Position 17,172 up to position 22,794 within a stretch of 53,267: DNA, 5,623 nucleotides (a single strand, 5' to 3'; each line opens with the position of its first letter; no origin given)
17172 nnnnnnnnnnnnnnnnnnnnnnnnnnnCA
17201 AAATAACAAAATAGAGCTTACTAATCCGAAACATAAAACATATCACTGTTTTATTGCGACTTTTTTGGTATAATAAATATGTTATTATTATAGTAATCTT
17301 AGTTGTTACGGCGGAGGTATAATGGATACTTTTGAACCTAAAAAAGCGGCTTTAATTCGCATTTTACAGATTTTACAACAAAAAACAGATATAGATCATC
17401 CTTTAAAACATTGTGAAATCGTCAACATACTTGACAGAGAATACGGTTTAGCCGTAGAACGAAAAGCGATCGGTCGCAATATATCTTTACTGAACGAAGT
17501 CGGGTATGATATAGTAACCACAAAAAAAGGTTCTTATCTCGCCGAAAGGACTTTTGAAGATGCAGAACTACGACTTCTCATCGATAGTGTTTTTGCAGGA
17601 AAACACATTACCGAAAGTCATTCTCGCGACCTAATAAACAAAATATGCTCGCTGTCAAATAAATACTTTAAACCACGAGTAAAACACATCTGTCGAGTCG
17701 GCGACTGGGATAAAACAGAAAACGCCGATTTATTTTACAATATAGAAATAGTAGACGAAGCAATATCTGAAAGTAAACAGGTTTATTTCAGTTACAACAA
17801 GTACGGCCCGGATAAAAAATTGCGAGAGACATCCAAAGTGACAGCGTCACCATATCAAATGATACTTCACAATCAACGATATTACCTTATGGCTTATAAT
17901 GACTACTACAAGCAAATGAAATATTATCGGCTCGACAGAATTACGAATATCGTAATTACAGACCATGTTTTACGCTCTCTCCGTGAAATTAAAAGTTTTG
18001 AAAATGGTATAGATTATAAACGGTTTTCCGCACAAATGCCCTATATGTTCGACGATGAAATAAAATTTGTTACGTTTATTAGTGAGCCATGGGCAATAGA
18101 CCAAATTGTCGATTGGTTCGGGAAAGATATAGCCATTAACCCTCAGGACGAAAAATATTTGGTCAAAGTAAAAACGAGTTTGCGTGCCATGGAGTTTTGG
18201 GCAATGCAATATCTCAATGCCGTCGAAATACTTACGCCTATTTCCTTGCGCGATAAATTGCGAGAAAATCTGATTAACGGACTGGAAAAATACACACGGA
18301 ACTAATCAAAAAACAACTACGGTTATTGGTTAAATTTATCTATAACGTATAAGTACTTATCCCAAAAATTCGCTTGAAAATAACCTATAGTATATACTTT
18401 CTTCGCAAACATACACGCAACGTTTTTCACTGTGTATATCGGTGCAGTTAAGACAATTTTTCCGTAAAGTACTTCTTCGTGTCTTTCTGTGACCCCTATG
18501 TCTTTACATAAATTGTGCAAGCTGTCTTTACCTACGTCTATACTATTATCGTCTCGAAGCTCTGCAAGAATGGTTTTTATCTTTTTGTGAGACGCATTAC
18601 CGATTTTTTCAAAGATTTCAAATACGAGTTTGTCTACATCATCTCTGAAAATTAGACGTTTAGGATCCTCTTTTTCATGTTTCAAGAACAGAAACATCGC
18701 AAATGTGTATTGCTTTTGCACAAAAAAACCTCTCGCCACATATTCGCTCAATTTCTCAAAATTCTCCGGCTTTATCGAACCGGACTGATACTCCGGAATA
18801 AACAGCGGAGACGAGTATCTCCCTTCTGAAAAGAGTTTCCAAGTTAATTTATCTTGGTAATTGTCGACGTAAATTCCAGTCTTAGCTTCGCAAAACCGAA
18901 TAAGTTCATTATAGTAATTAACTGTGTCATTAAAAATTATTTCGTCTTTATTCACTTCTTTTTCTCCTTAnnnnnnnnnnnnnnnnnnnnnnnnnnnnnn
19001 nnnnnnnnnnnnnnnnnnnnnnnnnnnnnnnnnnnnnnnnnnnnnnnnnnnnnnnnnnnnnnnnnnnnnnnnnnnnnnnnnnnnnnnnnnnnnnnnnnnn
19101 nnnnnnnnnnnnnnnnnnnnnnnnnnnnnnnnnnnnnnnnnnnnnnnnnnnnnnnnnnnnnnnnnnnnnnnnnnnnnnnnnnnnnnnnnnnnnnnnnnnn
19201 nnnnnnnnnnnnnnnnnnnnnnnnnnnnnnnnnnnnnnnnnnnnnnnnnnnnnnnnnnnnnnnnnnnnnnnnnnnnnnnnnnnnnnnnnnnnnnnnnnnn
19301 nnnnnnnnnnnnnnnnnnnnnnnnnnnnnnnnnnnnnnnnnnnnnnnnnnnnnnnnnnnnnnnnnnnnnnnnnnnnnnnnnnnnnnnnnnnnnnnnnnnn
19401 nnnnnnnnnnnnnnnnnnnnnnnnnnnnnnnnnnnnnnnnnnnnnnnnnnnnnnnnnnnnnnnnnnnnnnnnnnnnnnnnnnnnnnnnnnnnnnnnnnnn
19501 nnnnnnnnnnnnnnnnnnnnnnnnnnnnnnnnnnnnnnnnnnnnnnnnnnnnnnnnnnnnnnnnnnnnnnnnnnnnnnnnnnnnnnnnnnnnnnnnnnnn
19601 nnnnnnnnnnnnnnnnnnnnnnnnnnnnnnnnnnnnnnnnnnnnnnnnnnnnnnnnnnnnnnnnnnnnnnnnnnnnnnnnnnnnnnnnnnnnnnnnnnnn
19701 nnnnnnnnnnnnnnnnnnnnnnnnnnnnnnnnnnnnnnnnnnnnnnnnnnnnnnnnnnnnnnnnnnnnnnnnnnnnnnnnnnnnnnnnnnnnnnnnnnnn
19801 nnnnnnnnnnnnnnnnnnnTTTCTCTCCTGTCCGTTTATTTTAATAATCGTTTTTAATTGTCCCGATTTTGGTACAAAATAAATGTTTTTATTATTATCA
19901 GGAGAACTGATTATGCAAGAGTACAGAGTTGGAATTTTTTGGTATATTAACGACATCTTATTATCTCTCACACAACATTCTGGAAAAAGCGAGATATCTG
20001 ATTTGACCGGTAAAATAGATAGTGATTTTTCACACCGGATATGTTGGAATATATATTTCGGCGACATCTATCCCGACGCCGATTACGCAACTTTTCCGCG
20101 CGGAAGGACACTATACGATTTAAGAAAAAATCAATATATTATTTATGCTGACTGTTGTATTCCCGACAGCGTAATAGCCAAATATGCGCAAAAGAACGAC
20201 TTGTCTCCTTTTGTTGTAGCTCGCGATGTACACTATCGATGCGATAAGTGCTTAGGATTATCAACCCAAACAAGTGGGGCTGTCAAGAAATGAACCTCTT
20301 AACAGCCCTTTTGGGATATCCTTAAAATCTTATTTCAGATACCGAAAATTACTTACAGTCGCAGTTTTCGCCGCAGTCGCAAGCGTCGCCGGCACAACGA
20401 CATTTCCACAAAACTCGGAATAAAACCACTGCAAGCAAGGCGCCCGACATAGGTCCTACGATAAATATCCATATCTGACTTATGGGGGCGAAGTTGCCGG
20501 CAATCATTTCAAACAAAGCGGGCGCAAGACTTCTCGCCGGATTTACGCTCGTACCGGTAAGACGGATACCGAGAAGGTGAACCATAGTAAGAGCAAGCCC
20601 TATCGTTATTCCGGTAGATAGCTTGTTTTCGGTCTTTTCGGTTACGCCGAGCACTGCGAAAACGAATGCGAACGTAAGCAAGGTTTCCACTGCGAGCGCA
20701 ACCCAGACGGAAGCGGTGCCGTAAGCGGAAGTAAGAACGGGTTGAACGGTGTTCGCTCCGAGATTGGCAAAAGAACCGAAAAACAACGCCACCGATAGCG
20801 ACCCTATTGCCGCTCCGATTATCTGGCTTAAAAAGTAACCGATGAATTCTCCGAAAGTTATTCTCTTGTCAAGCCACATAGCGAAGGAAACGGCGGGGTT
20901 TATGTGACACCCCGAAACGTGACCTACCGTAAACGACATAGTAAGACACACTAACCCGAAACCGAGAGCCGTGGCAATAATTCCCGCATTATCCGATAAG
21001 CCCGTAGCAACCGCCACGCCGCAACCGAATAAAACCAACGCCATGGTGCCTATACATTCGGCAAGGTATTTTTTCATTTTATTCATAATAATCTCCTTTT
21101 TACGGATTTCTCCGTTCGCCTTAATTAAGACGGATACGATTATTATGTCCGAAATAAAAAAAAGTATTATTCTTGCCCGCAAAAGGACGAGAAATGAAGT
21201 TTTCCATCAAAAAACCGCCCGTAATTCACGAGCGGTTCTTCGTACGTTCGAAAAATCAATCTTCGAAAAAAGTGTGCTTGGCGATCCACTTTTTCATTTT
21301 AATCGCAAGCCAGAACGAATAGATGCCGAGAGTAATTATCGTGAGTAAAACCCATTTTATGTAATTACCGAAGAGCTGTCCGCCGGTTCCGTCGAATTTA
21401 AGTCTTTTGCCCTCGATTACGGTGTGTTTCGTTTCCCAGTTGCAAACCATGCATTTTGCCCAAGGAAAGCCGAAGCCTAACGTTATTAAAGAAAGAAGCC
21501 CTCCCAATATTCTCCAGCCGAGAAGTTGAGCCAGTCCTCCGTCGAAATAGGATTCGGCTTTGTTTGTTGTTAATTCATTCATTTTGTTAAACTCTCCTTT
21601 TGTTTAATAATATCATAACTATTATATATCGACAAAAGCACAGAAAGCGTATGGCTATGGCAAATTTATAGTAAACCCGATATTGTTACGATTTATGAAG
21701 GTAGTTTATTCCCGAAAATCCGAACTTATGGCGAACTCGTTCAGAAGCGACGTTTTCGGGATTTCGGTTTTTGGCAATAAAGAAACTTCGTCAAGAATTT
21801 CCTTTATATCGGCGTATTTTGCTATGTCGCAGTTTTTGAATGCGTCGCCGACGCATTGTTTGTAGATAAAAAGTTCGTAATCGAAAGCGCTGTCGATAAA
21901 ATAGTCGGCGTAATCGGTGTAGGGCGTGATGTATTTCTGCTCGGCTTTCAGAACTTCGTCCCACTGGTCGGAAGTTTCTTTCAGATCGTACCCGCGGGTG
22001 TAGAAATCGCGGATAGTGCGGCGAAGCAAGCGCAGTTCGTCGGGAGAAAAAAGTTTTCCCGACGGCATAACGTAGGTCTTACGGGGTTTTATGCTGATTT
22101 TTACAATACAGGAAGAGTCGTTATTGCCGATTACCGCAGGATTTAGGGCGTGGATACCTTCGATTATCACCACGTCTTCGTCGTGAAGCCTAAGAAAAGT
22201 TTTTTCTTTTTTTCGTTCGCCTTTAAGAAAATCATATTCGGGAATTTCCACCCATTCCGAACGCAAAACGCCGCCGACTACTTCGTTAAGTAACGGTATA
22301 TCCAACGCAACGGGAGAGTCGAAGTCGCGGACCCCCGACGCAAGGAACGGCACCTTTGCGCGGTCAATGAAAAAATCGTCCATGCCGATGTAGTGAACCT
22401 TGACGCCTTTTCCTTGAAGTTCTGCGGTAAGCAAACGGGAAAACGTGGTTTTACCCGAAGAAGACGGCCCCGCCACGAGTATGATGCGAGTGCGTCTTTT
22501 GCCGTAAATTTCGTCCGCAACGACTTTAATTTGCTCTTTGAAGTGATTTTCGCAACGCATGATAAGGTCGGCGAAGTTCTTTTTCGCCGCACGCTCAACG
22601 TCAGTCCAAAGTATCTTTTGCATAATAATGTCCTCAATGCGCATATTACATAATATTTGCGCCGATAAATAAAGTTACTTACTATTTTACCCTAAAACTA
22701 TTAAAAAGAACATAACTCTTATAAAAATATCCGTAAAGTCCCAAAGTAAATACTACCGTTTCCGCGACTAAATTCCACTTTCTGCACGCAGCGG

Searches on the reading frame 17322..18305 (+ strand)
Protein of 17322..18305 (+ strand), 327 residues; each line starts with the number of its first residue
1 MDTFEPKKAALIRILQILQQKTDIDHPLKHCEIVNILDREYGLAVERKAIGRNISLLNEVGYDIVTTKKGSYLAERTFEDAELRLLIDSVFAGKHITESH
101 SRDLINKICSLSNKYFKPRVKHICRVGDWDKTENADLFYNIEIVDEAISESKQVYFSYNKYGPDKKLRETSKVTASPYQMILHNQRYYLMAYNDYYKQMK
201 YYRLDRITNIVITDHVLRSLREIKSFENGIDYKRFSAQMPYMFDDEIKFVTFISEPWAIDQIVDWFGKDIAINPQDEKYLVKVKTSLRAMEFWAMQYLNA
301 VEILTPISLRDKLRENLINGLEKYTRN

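Call 10: search_protein_families(library=pfam, proteins=[window:17322-18305:+])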
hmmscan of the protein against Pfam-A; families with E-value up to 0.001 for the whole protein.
window:17322-18305:+ (327 aa): 1 family
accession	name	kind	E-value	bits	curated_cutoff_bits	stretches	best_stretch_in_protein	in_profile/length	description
PF13280.12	WYL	-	4.3e-12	46.3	21.8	1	141-210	3-68/70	WYL domain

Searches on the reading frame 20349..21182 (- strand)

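Call 103: search_protein_families(library=pfam, proteins=[window:20349-21182:-])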
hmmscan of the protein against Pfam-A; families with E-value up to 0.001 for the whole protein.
window:20349-21182:- (277 aa): 1 family
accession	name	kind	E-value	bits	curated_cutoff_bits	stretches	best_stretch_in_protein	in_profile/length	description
PF00230.25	MIP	-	9.3e-45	153.5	25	1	34-254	6-221/222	Major intrinsic protein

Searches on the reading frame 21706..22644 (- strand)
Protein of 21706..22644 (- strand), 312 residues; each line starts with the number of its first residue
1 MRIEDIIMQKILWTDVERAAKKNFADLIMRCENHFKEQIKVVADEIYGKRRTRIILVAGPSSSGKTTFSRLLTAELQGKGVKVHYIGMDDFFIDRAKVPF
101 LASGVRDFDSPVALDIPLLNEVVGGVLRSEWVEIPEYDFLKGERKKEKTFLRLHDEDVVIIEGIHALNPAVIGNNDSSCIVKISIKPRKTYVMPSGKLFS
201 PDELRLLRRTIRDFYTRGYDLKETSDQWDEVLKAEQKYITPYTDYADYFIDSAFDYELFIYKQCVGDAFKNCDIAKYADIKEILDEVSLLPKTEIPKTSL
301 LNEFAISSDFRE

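Call 103: search_protein_families(library=pfam, proteins=[window:21706-22644:-])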
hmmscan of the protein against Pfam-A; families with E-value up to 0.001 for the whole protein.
window:21706-22644:- (312 aa): 4 families
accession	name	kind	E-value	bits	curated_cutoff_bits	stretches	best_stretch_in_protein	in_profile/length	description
PF00485.24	PRK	-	2.3e-20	73.7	22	1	54-252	1-189/196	Phosphoribulokinase / Uridine kinase family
PF13191.12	AAA_16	-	0.00018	22.5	32.6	1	50-107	22-85/167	AAA ATPase domain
PF03205.20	MobB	-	0.00066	20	26.6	0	54-86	1-33/133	Molybdopterin guanine dinucleotide synthesis protein B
PF00154.27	RecA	-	0.00082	19.3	27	0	44-88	44-88/262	recA bacterial DNA recombination protein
